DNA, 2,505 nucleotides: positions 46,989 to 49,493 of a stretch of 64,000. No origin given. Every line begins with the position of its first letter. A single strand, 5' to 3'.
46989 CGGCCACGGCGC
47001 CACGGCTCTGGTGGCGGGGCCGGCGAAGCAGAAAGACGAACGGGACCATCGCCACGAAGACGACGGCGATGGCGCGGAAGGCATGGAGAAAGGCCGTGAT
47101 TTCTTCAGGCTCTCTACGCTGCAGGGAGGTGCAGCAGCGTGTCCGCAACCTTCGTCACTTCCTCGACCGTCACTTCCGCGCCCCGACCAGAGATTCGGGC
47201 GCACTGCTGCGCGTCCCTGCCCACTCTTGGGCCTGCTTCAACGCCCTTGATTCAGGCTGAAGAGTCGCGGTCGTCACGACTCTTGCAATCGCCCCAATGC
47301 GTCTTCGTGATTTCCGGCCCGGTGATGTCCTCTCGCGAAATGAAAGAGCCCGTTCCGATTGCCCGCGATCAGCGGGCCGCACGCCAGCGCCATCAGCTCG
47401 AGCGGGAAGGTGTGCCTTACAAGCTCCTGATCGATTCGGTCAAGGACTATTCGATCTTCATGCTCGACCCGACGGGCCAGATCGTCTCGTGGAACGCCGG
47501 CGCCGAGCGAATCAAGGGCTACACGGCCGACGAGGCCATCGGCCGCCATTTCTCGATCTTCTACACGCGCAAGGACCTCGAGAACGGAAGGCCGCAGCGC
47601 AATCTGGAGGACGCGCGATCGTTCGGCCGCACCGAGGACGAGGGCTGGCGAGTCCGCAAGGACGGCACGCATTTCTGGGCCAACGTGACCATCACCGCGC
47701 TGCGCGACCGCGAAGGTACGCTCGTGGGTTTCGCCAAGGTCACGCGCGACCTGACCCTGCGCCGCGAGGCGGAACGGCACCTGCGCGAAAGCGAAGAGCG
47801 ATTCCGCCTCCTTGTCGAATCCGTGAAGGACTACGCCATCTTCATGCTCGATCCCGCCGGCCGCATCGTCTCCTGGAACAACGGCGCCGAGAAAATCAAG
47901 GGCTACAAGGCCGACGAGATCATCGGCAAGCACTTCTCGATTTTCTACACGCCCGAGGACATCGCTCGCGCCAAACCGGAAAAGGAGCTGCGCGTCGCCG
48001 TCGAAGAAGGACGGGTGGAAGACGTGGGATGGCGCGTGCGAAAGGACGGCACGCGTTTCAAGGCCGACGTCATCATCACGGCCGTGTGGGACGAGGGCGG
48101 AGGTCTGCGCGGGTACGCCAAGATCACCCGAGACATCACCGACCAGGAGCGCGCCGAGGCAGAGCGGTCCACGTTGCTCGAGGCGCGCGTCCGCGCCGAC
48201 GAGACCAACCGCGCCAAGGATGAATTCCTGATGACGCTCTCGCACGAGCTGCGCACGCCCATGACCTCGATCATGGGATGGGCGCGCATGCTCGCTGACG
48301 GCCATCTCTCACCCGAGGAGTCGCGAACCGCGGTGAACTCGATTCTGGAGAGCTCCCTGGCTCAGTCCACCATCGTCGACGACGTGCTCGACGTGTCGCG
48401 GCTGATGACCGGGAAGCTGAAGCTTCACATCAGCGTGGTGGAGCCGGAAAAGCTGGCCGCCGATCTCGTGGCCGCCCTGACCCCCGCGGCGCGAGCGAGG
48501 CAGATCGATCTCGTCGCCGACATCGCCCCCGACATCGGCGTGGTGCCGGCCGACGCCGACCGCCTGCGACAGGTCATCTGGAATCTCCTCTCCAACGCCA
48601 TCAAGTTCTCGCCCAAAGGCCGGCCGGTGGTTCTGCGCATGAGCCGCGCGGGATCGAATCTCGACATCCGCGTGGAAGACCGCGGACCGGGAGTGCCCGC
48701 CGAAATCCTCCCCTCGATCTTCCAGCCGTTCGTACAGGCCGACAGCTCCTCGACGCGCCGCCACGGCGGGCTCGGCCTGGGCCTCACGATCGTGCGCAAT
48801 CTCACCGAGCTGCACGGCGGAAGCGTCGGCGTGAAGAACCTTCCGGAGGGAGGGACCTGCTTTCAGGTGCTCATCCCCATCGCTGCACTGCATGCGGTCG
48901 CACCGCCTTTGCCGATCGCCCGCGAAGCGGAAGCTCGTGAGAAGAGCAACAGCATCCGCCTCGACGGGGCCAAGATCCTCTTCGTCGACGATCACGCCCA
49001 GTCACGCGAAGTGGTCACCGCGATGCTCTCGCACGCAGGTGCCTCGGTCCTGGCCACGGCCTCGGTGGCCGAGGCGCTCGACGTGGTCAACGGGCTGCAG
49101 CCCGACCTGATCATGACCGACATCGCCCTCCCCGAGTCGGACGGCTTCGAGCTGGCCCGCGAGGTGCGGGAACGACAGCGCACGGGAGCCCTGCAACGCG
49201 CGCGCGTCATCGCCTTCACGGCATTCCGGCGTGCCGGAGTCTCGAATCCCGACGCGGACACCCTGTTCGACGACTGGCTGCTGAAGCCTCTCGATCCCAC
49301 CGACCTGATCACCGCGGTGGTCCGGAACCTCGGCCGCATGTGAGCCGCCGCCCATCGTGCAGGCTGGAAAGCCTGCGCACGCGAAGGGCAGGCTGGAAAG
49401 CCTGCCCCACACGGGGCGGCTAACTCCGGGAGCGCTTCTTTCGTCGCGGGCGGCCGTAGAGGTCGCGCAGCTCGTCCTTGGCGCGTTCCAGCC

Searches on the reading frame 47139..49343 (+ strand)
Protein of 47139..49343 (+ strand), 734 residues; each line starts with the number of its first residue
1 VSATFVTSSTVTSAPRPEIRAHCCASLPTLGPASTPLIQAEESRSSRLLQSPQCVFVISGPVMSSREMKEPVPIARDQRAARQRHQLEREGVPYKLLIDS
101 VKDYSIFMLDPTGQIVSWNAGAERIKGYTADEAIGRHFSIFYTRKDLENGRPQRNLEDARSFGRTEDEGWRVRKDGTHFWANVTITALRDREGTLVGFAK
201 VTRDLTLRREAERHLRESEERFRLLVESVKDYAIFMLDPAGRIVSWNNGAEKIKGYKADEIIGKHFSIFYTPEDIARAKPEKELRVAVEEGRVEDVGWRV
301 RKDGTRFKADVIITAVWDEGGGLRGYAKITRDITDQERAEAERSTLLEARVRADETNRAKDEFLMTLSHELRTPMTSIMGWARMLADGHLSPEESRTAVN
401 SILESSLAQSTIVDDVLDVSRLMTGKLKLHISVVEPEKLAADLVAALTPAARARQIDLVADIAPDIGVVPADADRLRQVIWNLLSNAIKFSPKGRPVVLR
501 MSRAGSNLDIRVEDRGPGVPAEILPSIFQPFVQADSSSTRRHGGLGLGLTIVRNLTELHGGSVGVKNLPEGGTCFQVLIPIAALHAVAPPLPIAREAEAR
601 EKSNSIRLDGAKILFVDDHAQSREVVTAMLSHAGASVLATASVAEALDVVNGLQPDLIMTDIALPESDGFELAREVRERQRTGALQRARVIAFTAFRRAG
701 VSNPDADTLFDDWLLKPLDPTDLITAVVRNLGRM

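Call 7: search_protein_families(library=pfam, proteins=[window:47139-49343:+], max_evalue=0.01)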
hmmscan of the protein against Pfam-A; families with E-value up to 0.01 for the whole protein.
window:47139-49343:+ (734 aa): 10 families
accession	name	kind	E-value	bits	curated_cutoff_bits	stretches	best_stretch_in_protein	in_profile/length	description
PF13426.13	PAS_9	-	3.6e-32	111.2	27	2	233-335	3-103/103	PAS domain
PF02518.31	HATPase_c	-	1.5e-30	106.3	26.4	1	472-581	2-109/111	Histidine kinase-, DNA gyrase B-, and HSP90-like ATPase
PF00989.32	PAS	-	1e-26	93.6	22.6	2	105-203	13-111/113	PAS fold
PF08448.16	PAS_4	-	6.3e-21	75.1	23.1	2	106-210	8-110/110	PAS fold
PF00072.30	Response_reg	-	2.7e-17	63.4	30.2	1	613-727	1-110/111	Response regulator receiver domain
PF00512.31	HisKA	-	9.2e-17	61.3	26.9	1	359-424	1-65/66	His Kinase A (phospho-acceptor) domain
PF08447.18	PAS_3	-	1.6e-13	51.2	25.6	2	115-201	1-88/89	PAS fold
PF13188.13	PAS_8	-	6.3e-09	35.9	21.8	1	220-270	1-51/65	PAS domain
PF13581.12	HATPase_c_2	-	1.6e-05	25.3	27.4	1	455-549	11-104/127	Histidine kinase-like ATPase domain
PF17765.7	MLTR_LBD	-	0.0002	21.9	26.3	0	96-127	7-38/168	MmyB-like transcription regulator ligand binding domain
